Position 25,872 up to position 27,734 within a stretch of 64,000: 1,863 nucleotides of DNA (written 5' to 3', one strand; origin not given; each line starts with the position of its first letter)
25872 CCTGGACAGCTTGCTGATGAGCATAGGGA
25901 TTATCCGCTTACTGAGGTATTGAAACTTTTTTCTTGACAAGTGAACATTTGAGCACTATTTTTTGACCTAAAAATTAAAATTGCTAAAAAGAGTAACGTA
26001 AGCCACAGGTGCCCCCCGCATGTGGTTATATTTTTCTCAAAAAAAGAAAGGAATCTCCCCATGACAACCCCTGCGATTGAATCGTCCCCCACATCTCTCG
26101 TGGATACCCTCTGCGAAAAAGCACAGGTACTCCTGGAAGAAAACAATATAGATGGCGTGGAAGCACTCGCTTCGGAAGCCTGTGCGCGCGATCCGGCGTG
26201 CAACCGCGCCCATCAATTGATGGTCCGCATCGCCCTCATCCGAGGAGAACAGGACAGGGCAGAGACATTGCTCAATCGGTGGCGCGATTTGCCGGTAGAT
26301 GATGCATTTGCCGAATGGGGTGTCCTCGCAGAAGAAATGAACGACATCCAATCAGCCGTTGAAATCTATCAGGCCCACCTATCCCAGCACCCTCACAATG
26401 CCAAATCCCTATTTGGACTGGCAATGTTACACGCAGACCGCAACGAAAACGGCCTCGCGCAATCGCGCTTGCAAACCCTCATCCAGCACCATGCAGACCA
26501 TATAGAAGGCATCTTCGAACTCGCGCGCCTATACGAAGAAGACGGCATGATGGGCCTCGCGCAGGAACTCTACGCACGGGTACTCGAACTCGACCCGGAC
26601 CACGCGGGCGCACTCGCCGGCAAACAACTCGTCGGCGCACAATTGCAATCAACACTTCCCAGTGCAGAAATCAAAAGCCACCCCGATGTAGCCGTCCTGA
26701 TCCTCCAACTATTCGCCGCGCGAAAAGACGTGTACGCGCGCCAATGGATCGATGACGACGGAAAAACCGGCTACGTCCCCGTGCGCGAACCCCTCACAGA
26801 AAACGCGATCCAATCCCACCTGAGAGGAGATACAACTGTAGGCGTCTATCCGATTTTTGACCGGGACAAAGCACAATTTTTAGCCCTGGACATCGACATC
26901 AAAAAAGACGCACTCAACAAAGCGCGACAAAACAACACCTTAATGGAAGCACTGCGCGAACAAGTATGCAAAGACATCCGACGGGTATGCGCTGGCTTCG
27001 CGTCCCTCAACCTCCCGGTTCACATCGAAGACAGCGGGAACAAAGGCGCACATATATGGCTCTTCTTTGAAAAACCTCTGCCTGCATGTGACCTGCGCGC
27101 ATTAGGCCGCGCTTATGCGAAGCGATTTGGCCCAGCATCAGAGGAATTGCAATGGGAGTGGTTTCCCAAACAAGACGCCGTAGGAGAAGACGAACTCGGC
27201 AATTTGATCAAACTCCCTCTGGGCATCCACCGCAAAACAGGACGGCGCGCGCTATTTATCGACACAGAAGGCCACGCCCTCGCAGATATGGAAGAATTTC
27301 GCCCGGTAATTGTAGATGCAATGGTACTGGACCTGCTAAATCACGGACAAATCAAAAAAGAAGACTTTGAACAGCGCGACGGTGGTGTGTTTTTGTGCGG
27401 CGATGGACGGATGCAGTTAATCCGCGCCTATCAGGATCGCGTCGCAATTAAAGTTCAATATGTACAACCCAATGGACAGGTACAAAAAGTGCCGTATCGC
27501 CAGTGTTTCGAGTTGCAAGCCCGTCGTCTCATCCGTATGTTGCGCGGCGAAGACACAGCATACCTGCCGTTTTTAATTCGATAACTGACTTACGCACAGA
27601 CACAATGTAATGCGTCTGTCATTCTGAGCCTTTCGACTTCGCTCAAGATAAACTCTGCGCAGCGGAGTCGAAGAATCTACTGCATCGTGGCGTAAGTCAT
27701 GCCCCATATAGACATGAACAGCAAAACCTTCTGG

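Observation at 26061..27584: Stand-alone TPR-PrimPol (AEP) fusion gene immediately after the decayed CRISPR repeats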

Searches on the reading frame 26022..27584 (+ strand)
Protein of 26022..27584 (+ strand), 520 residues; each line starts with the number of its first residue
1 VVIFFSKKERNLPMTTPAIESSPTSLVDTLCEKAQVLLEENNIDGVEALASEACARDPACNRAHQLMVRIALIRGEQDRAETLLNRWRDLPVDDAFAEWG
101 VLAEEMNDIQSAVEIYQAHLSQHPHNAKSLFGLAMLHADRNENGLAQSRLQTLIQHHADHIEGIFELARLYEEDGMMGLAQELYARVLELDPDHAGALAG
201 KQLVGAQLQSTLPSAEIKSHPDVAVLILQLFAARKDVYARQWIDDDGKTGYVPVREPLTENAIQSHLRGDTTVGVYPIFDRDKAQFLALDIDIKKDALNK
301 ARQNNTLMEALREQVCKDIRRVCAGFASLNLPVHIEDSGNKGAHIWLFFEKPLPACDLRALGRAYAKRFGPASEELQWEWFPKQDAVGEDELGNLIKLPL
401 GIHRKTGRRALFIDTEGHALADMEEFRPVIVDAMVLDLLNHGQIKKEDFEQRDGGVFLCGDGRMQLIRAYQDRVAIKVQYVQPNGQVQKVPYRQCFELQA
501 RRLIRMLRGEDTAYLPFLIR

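Call 3: search_protein_families(library=pfam, proteins=[window:26061-27581:+], max_evalue=1)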
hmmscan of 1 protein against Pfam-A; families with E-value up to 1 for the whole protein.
window:26061-27581:+ (507 aa): 20 families
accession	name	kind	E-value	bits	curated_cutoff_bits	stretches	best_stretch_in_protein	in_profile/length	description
PF22548.2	AEP-TOTE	-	3.3e-43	148.4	27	1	215-410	7-212/230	TOTE conflict system, Archaeo-Eukaryotic Primase domain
PF01867.21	Cas_Cas1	-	2.6e-12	47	22.3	1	410-458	234-282/283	CRISPR associated protein Cas1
PF14559.12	TPR_19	-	2.3e-10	41.1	25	3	92-147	3-58/68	Tetratricopeptide repeat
PF13428.12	TPR_14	-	2.5e-09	37.3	23.5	2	152-185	5-38/44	Tetratricopeptide repeat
PF13432.12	TPR_16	-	1.4e-07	32.2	32.7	2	86-130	3-47/65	Tetratricopeptide repeat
PF13431.12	TPR_17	-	3.9e-06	27.1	24.4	0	107-130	6-29/34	Tetratricopeptide repeat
PF13174.12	TPR_6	-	4.9e-06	27.3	26.3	0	152-181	4-33/33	Tetratricopeptide repeat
PF07719.23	TPR_2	-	6.7e-05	23.1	27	1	150-181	3-34/34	Tetratricopeptide repeat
PF24575.1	TPR_Slam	-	8.6e-05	23.4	35.2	1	56-134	20-101/104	Surface lipoprotein assembly modifier, N-terminal TPR repeats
PF13181.12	TPR_8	-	0.0001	22.6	25.7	1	152-181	5-34/34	Tetratricopeptide repeat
PF00515.34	TPR_1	-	0.00026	21.1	27.8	1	153-181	6-34/34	Tetratricopeptide repeat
PF13176.12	TPR_7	-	0.0078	16.7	27.9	1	153-180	4-31/36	Tetratricopeptide repeat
PF01896.25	DNA_primase_S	-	0.013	16.4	26.8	0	370-401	131-162/163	DNA primase small subunit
PF23914.1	TPR_CcmH_CycH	-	0.029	14.7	42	1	87-177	57-150/158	Cytochrome c-type biogenesis protein H TPR domain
PF24885.1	TPR_NPHP3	-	0.035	13.9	100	1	87-135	113-162/239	Nephrocystin-3 TPR domain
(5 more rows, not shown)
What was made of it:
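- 26226..26615 (+): TPR repeats (aa ~56-185), the normal N-terminal domain of CAPP type A1. Pfam TPR_19/TPR_14/TPR_16 and others (call 3).
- On CAPP type A1 (TPR-CAPP): Pfam TPR families at aa 56-185 (call 3).
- Checked: Pfam finds TPR repeats at aa 56-185 and AEP-TOTE (PF22548) at aa 215-410, E 3e-43 (call 3).
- The best Pfam hit is named AEP-TOTE (call 3).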

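Call 4: search_protein_families(library=ncbifam, proteins=[window:26061-27581:+], max_evalue=1)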
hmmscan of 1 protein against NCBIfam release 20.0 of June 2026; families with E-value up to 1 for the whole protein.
window:26061-27581:+ (507 aa): 22 families
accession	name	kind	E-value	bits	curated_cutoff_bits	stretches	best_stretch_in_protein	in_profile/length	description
NF040561.1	PrimPol_Msp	equivalog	2.4e-63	214.5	200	1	79-407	24-320/515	CRISPR-associated primase-polymerase type A1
NF049935.1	cas4g_cas1g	exception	9.9e-21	73.8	560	1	406-507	448-546/546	CRISPR-associated endonuclease Cas4g/Cas1g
TIGR04093.1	cas1_CYANO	exception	5.8e-19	68.2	385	1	406-507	236-334/334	type I-D CRISPR-associated endonuclease Cas1d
TIGR03640.1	cas1_DVULG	exception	6.4e-19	68.3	385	1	406-505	242-339/340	type I-C CRISPR-associated endonuclease Cas1c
TIGR00287.1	cas1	equivalog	7.3e-15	54.9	71.7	1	410-500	238-325/327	CRISPR-associated endonuclease Cas1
TIGR02917.1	PEP_TPR_lipo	equivalog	1.5e-13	49.5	312.2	1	18-181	401-566/899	XrtA/PEP-CTERM system TPR-repeat protein PrsT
TIGR03641.1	cas1_HMARI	exception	2.1e-11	43.7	304.1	1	411-504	231-320/324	type I-B CRISPR-associated endonuclease Cas1b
TIGR03939.1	PGA_TPR_OMP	equivalog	1.7e-08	33.2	366.65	1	97-210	103-217/800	poly-beta-1,6 N-acetyl-D-glucosamine export porin PgaA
NF040959.1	MamA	equivalog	1.8e-07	30.8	200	1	59-181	48-172/204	magnetosome protein MamA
TIGR00540.1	TPR_hemY_coli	hypoth_equivalog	5e-07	28.8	142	1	70-172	296-383/385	heme biosynthesis-associated TPR protein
TIGR02521.1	type_IV_pilW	equivalog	4.5e-06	26.4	154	1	108-185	129-206/234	type IV pilus biogenesis/stability protein PilW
NF033920.0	C39_PA2778_fam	equivalog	1.1e-05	25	150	1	91-178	167-254/255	PA2778 family cysteine peptidase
NF033758.1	gliding_GltE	equivalog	4.6e-05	22.6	225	1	81-185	87-191/411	adventurous gliding motility TPR repeat lipoprotein GltE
NF008757.0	PRK11788.1-5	equivalog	0.00021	20.6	363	1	15-116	181-285/388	lipopolysaccharide assembly protein LapB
TIGR03983.1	cas1_MYXAN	equivalog_domain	0.00024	20.1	358.05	1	406-504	248-344/347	type I-MYXAN CRISPR-associated endonuclease Cas1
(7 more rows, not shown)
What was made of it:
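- On Cas1: It scores below the TIGR00287 cut-off (call 4).
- Closest known: Cas1 integrase. Different: It scores 54.9 bits against a 71.7-bit cut-off on the generic cas1 model TIGR00287 (call 4).
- The NCBIfam CRISPR-associated primase-polymerase equivalog is passed (call 4).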

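Call 11: find_homologous_proteins(query=window:26061-27581:+)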
Query window:26061-27581:+ (507 aa): 197 proteins with E <= 0.001 among 8000 candidates; the best 120 are listed.
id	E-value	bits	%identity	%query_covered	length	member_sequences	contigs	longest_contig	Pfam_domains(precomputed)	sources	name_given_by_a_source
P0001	3.6e-251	852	87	83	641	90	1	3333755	PF14559.13,PF24575.2,PF22548.3,PF13432.13,PF13428.13,PF13174.13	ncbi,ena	-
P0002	3.8e-241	819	85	83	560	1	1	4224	PF14559.13,PF13431.13,PF22548.3,PF13432.13,PF13428.13,PF07719.24,PF13174.13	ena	-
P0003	2.4e-208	711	75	81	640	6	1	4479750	PF14559.13,PF13431.13,PF22548.3,PF13428.13,PF13174.13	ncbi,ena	-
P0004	2.3e-197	675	72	81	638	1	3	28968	PF14559.13,PF22548.3,PF13432.13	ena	-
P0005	5.3e-171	588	87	58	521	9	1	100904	PF22548.3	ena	-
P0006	1.1e-158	547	60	80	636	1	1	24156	PF14559.13,PF14863.13,PF13431.13,PF22548.3,PF13432.13,PF13428.13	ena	-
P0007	3.9e-156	539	60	82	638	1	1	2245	PF14559.13,PF22548.3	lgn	-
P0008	2.9e-144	500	89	50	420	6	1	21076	PF14559.13,PF24575.2,PF13431.13,PF22548.3,PF13432.13,PF13428.13,PF13174.13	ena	-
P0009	2.7e-106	375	44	82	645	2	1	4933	PF14559.13,PF13431.13,PF00515.35,PF22548.3,PF12895.14,PF13432.13,PF13428.13,PF13181.13,PF07719.24,PF13174.13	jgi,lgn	-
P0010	1.2e-99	353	42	79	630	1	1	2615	PF14863.13,PF13431.13,PF23914.2,PF13414.13,PF22709.2,PF13176.13,PF13428.13,PF14559.13,PF13371.13,PF00515.35,PF22548.3,PF12895.14,PF13424.13,PF21033.5,PF13432.13,PF13181.13,PF07719.24,PF13174.13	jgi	-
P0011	7.3e-97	343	43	78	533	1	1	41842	PF14559.13,PF13431.13,PF13414.13,PF00515.35,PF22548.3,PF13424.13,PF13176.13,PF13432.13,PF13428.13,PF07719.24,PF13174.13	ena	-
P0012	8.7e-97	343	42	83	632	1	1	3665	PF14559.13,PF13431.13,PF00515.35,PF22548.3,PF13176.13,PF13432.13,PF13428.13,PF07719.24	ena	-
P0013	2.9e-92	328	41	83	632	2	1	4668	PF14559.13,PF13431.13,PF22548.3,PF13432.13,PF13428.13,PF07719.24,PF13174.13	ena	-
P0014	1.1e-91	326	42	83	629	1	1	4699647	PF14559.13,PF13431.13,PF22548.3,PF13432.13,PF13428.13,PF07719.24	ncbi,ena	-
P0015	3.8e-52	196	92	20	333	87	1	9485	PF01867.22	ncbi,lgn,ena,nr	ncbi:MAG: CRISPR-associated endonuclease Cas1 [Gemmatimonadota bacterium]|nr:CRISPR-associated endon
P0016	3.5e-51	193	34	70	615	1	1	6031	PF13414.13,PF22709.2,PF22548.3,PF13181.13,PF07719.24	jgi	-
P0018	6.6e-51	192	37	64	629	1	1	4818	PF14559.13,PF22548.3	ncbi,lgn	-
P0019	8.9e-51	191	37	59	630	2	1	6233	PF14559.13,PF22709.2,PF22548.3,PF13432.13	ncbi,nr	ncbi:MAG: tetratricopeptide repeat protein [Syntrophobacterales bacterium]|nr:tetratricopeptide repe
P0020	1.9e-50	190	35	73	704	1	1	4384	PF14559.13,PF13371.13,PF22548.3,PF13432.13,PF13428.13,PF07719.24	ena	-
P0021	2.1e-50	190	38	65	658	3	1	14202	PF14559.13,PF22548.3,PF07719.24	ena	-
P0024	1.2e-49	188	34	75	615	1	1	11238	PF22548.3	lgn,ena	-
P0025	1.3e-49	188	34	64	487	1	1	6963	PF14559.13,PF22548.3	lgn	-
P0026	2.9e-49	186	37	64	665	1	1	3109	PF22548.3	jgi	jgi:hypothetical protein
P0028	3.8e-49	186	39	64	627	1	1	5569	PF14559.13,PF22548.3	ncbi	-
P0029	4.6e-49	186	37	64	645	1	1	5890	PF22548.3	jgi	jgi:tetratricopeptide (TPR) repeat protein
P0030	5.8e-49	185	36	65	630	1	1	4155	PF14559.13,PF22548.3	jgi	jgi:hypothetical protein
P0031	7.0e-49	185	37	61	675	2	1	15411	PF22548.3,PF13428.13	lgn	-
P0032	8.5e-49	185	38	64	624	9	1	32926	PF22548.3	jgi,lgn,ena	-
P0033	9.7e-49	185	40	51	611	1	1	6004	PF22709.2,PF22548.3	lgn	-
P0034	1.0e-48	185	35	64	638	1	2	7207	PF22548.3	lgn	-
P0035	1.4e-48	184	35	64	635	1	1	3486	PF14559.13,PF22548.3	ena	-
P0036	1.9e-48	184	37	64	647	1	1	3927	PF22548.3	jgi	jgi:tetratricopeptide (TPR) repeat protein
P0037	2.2e-48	184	34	74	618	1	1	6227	PF22548.3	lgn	-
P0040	5.8e-48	182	37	64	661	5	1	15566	PF22548.3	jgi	jgi:tetratricopeptide (TPR) repeat protein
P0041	5.8e-48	182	37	62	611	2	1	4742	PF22548.3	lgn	-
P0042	6.2e-48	182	48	39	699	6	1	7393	PF22548.3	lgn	-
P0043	9.3e-48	181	37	65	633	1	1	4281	PF22548.3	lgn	-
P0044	1.4e-47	181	36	70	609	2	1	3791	PF22548.3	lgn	-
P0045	1.4e-47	181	37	68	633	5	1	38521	PF14559.13,PF22548.3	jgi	jgi:hypothetical protein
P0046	1.6e-47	181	37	63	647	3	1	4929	PF22548.3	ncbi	ncbi:MAG: CRISPR-associated primase-polymerase type A1 [Candidatus Methylomirabilales bacterium]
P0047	2.5e-47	180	37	70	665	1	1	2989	PF14559.13,PF22548.3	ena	-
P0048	3.3e-47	180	35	64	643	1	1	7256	PF22548.3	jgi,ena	-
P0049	3.4e-47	180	33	71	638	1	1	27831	PF14559.13,PF22709.2,PF22548.3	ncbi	-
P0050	3.5e-47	180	35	70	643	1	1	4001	PF14559.13,PF22709.2,PF22548.3,PF13432.13,PF13428.13,PF07719.24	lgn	-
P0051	6.7e-47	179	37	63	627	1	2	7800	PF14559.13,PF22548.3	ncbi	-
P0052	6.7e-47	179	38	62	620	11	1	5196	PF22548.3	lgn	-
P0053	6.9e-47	179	38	62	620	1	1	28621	PF22548.3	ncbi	-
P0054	7.4e-47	179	36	64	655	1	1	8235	PF22548.3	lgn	-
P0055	1.0e-46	178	46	39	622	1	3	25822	PF22548.3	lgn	-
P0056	1.6e-46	177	36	64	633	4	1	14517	PF14559.13,PF22548.3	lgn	-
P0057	2.1e-46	177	36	65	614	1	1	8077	PF22548.3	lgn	-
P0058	3.4e-46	176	44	39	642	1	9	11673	PF14559.13,PF22709.2,PF22548.3,PF13432.13,PF13428.13,PF07719.24,PF13174.13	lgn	-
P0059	4.8e-46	176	36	64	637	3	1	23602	PF22548.3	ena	-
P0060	5.3e-46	176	48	39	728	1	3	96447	PF22548.3,PF21686.4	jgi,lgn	jgi:hypothetical protein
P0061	5.6e-46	176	33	67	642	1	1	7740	PF14559.13,PF22709.2,PF22548.3,PF13432.13,PF13428.13,PF07719.24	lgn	-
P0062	7.1e-46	175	45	39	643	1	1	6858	PF22548.3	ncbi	-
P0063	8.3e-46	175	36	64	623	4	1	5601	PF22548.3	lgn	-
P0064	9.2e-46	175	35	63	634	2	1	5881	PF13414.13,PF22709.2,PF00515.35,PF22548.3,PF13424.13,PF13176.13,PF13432.13,PF13428.13,PF07719.24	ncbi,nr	ncbi:MAG: hypothetical protein HXY45_22045 [Syntrophaceae bacterium]|nr:hypothetical protein [Syntro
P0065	2.9e-45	173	37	64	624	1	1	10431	PF22548.3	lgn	-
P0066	3.3e-45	173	35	65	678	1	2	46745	PF14559.13,PF22548.3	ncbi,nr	ncbi:MAG: CRISPR-associated primase-polymerase type A1 [Gemmataceae bacterium]|nr:CRISPR-associated 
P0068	3.5e-45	173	35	64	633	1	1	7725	PF14559.13,PF13414.13,PF22709.2,PF00515.35,PF22548.3,PF13176.13,PF13432.13,PF13428.13,PF07719.24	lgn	-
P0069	4.2e-45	173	33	66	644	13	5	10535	PF14559.13,PF13431.13,PF13414.13,PF22709.2,PF22548.3,PF13428.13,PF07719.24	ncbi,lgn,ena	-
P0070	7.2e-45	172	35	64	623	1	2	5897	PF22548.3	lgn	-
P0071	1.2e-44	171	37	63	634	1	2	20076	PF14559.13,PF22548.3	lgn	-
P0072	1.3e-44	171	32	69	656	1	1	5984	PF22709.2,PF22548.3,PF13428.13,PF07719.24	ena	-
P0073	1.5e-44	171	37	64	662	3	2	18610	PF14559.13,PF22548.3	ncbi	-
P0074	1.7e-44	171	34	64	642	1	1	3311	PF14559.13,PF22548.3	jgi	jgi:tetratricopeptide (TPR) repeat protein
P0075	1.8e-44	171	38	55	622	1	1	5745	PF13414.13,PF22548.3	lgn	-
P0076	2.3e-44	170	46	38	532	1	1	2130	PF22548.3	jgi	jgi:hypothetical protein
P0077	3.0e-44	170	49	38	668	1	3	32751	PF14559.13,PF22548.3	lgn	-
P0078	5.1e-44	169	35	64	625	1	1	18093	PF22548.3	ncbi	-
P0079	5.4e-44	169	35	63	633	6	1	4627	PF13414.13,PF22709.2,PF00515.35,PF22548.3,PF13176.13,PF13428.13,PF07719.24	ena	-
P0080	5.4e-44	169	43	40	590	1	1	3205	PF22548.3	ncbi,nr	ncbi:MAG: hypothetical protein EA398_00110 [Deltaproteobacteria bacterium]|nr:MAG: hypothetical prot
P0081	7.8e-44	169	46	39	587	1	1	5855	PF22548.3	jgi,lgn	jgi:hypothetical protein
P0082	7.9e-44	169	31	70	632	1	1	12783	PF13414.13,PF22709.2,PF00515.35,PF22548.3,PF13176.13,PF13428.13,PF07719.24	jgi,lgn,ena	-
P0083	1.3e-43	168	38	55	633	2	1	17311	PF22548.3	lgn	-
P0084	1.4e-43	168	39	64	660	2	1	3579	PF14559.13,PF22548.3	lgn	-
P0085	1.6e-43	167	37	56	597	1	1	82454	PF22548.3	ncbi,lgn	-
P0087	2.5e-43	167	31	67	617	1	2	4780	PF22709.2,PF22548.3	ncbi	-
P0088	2.7e-43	167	38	68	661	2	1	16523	PF22548.3,PF13428.13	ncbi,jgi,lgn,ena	-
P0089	3.1e-43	167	36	63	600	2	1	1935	PF14559.13,PF22548.3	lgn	-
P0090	3.3e-43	166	37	64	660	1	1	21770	PF14559.13,PF22548.3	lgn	-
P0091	3.6e-43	166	44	42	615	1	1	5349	PF22548.3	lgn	-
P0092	5.6e-43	166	33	70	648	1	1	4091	PF22548.3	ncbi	-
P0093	5.6e-43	166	33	70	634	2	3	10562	PF14559.13,PF22548.3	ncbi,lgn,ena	-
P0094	6.2e-43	166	37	54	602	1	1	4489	PF14559.13,PF22548.3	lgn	-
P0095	7.5e-43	165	32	62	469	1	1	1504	PF01896.26,PF22548.3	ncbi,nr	ncbi:MAG TPA: CRISPR-associated primase-polymerase type A1, partial [Candidatus Methylomirabilis sp.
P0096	7.9e-43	165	35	64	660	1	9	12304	PF14559.13,PF22548.3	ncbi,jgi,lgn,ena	-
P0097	1.1e-42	165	34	60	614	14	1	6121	PF22548.3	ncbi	-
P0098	1.4e-42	164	34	64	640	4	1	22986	PF22548.3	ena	-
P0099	1.5e-42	164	41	41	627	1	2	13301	PF22709.2,PF22548.3,PF13432.13,PF13428.13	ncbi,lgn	-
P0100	5.1e-42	163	43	40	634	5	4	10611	PF14559.13,PF22548.3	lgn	-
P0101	6.1e-42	162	43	42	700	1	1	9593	PF14559.13,PF22548.3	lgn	-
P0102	6.3e-42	162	34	65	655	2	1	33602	PF14559.13,PF22548.3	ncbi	-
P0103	8.9e-42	162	38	65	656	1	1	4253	PF22548.3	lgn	-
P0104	1.2e-41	161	36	66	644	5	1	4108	PF22548.3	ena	-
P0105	1.3e-41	161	34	59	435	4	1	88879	PF22548.3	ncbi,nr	ncbi:MAG: hypothetical protein J7M13_06535, partial [Synergistetes bacterium]|nr:hypothetical protei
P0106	1.3e-41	161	33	64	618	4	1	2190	PF13414.13,PF22709.2,PF22548.3,PF13428.13,PF07719.24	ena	-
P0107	1.5e-41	161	43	38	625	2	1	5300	PF22548.3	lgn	-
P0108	1.8e-41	161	36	64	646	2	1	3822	PF22548.3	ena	-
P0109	4.1e-41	160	41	40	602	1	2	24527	PF14559.13,PF13431.13,PF22548.3,PF13432.13,PF13428.13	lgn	-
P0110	4.3e-41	160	35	64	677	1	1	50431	PF22548.3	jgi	jgi:tetratricopeptide (TPR) repeat protein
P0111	4.4e-41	159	38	55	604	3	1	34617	PF14559.13,PF22548.3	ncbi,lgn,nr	ncbi:MAG TPA: CRISPR-associated primase-polymerase type A1 [Planctomycetota bacterium]|nr:CRISPR-ass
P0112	5.1e-41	159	34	65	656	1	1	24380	PF22548.3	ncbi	-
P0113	1.0e-40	158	34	66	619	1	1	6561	PF22548.3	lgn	-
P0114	1.1e-40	158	35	64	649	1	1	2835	PF14559.13,PF22548.3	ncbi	-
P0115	1.2e-40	158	43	39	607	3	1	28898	PF22548.3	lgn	-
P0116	1.9e-40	157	43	39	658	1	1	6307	PF22548.3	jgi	jgi:hypothetical protein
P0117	3.4e-40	157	41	42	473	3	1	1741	PF22548.3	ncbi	-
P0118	5.0e-40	156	34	55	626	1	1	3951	PF22709.2,PF22548.3,PF13428.13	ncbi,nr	ncbi:MAG: hypothetical protein HQK77_20780 [Desulfobacterales bacterium]|nr:hypothetical protein [De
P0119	6.4e-40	156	41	37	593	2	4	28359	PF22548.3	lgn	-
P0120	2.5e-39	154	37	55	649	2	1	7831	PF22548.3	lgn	-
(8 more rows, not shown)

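Call 14: find_encoding_contigs(protein=P0001, flank=10000, max_places=4)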
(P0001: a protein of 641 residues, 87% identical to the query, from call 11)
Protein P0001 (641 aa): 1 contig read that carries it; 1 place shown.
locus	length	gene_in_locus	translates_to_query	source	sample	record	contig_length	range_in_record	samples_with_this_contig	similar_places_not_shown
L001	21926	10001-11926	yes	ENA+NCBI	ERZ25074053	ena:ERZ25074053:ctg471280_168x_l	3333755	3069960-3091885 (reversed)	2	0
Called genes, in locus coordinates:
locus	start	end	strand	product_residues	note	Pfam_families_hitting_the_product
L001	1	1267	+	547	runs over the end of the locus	PF22335:Cas10-Cmr2_palm2 (weak)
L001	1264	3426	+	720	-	PF03787:RAMPs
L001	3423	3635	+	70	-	-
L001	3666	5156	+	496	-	PF03787:RAMPs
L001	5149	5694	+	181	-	PF27799:CRISPR-assoc_Csx19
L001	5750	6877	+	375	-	PF09651:Cas_APE2256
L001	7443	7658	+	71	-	-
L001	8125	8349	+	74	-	-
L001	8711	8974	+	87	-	-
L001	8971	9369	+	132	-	PF01850:PIN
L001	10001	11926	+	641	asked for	PF13428:TPR_14 (faint), PF13432:TPR_16 (faint), PF24575:TPR_Slam (faint), PF13174:TPR_6 (faint), PF14559:TPR_19 (weak), PF22548:AEP-TOTE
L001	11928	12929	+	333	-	PF01867:Cas_Cas1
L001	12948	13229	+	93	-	PF09827:CRISPR_Cas2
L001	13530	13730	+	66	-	PF05377:FlaC_arch (weak), PF10779:XhlA (weak)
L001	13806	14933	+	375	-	PF13579:Glyco_trans_4_4, PF13439:Glyco_transf_4, PF00534:Glycos_transf_1, PF13692:Glyco_trans_1_4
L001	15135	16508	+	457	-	PF00884:Sulfatase, PF01663:Phosphodiest (weak), PF02995:DUF229 (faint), PF16347:SGSH_C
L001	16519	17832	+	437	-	PF00884:Sulfatase, PF01663:Phosphodiest, PF02995:DUF229 (weak), PF16347:SGSH_C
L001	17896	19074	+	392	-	PF02746:MR_MLE_N, PF13378:MR_MLE_C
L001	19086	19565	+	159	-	PF01613:Flavin_Reduct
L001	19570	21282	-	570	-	PF07885:Ion_trans_2, PF02254:TrkA_N, PF02080:TrkA_C, PF01494:FAD_binding_3 (weak), PF02254:TrkA_N, PF13241:NAD_binding_7 (weak), PF02080:TrkA_C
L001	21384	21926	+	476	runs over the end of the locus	PF00884:Sulfatase, PF01663:Phosphodiest, PF16347:SGSH_C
